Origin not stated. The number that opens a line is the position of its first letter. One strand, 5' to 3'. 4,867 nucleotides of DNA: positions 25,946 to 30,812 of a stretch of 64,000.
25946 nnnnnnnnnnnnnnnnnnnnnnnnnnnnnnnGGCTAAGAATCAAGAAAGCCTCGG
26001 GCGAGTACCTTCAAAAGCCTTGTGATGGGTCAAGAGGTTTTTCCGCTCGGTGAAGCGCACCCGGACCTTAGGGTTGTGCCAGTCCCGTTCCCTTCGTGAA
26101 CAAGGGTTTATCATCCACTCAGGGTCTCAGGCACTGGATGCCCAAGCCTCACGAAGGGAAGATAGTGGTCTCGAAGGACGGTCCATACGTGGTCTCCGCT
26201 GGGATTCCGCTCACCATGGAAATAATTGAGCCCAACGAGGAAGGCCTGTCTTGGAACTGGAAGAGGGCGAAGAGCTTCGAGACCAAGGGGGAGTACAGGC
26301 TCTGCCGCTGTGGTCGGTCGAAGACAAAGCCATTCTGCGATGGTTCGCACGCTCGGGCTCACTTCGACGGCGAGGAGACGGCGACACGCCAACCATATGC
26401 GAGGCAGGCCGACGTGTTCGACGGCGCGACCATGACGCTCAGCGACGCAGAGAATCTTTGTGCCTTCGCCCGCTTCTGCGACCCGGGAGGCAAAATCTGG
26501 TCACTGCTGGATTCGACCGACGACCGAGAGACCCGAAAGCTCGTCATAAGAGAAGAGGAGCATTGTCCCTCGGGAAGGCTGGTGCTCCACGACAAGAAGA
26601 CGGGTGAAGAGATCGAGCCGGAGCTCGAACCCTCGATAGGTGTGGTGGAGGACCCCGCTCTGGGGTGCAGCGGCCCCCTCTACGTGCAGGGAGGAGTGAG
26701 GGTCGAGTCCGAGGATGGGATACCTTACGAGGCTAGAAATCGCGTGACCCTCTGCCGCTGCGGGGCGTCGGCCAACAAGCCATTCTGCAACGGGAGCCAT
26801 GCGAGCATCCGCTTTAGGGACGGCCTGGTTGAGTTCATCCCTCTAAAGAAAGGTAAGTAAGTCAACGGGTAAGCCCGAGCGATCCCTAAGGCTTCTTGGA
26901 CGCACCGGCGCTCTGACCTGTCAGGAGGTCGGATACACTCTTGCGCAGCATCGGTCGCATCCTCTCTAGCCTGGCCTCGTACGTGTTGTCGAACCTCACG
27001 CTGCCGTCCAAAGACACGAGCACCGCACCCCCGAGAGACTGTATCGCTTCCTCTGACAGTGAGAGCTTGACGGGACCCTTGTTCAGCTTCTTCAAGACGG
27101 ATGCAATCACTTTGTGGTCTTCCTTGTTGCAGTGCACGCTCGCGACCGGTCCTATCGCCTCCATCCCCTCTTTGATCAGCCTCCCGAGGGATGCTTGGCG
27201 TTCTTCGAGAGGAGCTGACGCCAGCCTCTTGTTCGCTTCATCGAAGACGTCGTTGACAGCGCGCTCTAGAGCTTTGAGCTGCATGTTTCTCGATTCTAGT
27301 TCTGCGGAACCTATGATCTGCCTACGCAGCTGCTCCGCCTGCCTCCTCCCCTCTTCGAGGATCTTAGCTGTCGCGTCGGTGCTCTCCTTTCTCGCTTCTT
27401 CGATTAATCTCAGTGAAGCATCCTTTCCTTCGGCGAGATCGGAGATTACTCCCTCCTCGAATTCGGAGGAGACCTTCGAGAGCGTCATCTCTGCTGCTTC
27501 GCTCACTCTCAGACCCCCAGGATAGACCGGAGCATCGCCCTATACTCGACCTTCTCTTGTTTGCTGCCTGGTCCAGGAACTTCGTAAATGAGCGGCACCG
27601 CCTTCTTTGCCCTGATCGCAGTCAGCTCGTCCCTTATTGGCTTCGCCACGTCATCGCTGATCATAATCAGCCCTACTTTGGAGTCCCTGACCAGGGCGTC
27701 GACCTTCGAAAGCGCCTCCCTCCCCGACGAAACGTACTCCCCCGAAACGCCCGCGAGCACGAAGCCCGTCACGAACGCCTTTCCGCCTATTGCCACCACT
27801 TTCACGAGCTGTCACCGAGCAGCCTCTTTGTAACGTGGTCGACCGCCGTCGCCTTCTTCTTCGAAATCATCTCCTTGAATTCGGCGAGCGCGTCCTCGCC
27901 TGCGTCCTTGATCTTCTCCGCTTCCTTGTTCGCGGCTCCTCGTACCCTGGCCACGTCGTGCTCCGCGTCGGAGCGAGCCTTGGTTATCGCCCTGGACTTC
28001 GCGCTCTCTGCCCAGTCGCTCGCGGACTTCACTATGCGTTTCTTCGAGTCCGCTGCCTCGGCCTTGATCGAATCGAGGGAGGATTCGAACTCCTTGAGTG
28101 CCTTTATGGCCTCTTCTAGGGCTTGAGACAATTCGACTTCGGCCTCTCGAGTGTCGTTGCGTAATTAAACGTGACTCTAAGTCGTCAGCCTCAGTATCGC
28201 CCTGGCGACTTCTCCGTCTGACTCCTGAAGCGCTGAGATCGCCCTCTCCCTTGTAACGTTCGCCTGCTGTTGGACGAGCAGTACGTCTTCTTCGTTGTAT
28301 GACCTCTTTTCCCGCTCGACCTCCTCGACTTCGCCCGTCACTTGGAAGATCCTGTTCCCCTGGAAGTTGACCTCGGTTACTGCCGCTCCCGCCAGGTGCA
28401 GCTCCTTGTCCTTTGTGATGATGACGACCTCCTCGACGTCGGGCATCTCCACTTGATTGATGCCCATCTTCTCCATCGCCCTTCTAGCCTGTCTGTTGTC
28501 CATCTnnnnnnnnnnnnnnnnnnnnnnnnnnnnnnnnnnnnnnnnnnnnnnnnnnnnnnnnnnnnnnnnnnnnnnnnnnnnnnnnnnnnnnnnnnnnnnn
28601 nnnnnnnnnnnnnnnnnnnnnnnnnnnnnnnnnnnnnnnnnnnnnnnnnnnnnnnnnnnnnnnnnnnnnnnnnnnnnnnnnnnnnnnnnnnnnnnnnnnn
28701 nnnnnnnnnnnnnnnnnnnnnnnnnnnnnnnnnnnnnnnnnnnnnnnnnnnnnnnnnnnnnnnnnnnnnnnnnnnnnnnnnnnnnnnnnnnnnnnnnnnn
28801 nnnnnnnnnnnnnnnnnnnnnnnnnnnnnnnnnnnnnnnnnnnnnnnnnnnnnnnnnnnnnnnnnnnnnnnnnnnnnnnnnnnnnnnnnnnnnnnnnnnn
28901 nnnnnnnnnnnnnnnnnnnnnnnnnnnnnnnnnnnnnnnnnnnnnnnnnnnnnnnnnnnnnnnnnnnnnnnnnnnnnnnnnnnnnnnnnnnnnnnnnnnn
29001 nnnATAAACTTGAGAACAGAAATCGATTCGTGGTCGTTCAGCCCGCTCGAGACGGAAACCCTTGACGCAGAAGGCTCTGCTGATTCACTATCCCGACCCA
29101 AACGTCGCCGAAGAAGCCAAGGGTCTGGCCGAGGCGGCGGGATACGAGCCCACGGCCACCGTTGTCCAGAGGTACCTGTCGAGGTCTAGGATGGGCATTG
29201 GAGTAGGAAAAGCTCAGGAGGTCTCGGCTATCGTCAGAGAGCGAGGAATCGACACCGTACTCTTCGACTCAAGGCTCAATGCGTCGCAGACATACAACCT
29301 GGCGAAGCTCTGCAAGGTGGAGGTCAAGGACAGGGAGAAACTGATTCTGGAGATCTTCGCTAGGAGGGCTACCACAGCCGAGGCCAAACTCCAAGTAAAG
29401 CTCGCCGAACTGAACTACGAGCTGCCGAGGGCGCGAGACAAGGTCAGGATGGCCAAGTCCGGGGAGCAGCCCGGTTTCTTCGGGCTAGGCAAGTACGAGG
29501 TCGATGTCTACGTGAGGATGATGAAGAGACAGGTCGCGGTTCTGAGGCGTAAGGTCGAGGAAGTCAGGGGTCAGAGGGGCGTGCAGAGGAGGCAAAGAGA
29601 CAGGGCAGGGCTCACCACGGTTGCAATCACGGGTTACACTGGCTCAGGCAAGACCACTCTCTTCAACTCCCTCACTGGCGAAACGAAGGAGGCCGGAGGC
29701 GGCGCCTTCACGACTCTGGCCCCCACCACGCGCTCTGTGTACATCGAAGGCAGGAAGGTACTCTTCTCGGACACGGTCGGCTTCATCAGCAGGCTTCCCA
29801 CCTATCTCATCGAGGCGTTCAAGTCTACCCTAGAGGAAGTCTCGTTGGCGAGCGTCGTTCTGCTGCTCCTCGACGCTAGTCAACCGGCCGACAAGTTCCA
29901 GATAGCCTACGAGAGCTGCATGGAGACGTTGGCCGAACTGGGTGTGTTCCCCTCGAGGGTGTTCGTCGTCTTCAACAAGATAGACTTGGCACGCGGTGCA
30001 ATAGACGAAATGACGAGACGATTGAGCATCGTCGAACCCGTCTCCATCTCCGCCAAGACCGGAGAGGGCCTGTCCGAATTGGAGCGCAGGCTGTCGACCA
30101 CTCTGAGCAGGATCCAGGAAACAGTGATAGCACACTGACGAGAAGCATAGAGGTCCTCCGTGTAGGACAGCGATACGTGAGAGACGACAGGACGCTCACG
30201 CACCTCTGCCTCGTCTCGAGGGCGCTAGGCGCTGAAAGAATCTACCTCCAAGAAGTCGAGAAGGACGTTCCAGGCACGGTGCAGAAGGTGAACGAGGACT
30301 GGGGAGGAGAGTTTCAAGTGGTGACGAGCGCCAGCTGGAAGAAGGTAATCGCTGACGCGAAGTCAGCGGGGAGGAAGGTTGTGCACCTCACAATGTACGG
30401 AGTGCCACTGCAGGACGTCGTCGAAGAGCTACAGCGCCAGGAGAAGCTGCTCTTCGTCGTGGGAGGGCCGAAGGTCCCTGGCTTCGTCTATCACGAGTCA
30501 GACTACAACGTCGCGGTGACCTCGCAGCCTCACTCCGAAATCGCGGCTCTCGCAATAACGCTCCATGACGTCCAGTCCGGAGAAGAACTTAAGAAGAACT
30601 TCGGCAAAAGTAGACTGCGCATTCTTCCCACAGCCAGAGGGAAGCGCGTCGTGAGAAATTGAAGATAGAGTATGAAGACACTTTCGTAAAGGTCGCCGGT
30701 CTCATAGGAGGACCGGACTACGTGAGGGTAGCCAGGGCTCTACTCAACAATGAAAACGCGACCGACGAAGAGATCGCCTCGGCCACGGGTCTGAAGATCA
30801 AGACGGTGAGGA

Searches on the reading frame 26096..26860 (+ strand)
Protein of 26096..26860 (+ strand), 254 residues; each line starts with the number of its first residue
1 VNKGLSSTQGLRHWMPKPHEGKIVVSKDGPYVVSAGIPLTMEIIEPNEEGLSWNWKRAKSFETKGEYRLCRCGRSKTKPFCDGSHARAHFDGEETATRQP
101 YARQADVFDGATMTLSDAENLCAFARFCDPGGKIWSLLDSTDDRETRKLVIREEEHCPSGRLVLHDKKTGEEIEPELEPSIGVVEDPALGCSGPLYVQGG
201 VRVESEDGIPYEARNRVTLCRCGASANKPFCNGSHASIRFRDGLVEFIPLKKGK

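Call 44: search_protein_families(library=pfam, proteins=[window:26096-26860:+], max_evalue=0.001)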
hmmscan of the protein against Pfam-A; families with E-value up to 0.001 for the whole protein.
window:26096-26860:+ (254 aa): 2 families
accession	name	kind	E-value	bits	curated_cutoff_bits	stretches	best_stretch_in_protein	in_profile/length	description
PF09360.15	zf-CDGSH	-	1e-35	122.2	29.5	2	193-236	2-48/48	Iron-binding zinc finger CDGSH type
PF06902.16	Fer4_19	-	1.4e-06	28.6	24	1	109-166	2-63/64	Divergent 4Fe-4S mono-cluster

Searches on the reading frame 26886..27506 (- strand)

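Call 44: search_protein_families(library=pfam, proteins=[window:26886-27506:-], max_evalue=0.001)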
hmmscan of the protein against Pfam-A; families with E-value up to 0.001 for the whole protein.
window:26886-27506:- (206 aa): 1 family
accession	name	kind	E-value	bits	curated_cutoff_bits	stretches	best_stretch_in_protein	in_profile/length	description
PF01991.23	vATP-synt_E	-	5.7e-24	85.1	24.2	1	35-195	25-198/199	ATP synthase (E/31 kDa) subunit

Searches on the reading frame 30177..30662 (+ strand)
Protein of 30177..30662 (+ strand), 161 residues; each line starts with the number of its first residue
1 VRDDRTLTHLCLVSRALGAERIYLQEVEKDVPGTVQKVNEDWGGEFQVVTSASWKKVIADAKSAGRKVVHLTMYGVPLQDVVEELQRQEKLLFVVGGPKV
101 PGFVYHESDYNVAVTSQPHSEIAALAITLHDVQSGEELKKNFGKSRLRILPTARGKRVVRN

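Call 44: search_protein_families(library=pfam, proteins=[window:30177-30662:+], max_evalue=0.001)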
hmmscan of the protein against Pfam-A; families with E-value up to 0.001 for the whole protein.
window:30177-30662:+ (161 aa): 1 family
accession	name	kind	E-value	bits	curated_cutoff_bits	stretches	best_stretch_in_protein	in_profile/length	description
PF01994.21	Trm56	-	5.7e-44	149.3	25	1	42-159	1-119/119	tRNA ribose 2'-O-methyltransferase, aTrm56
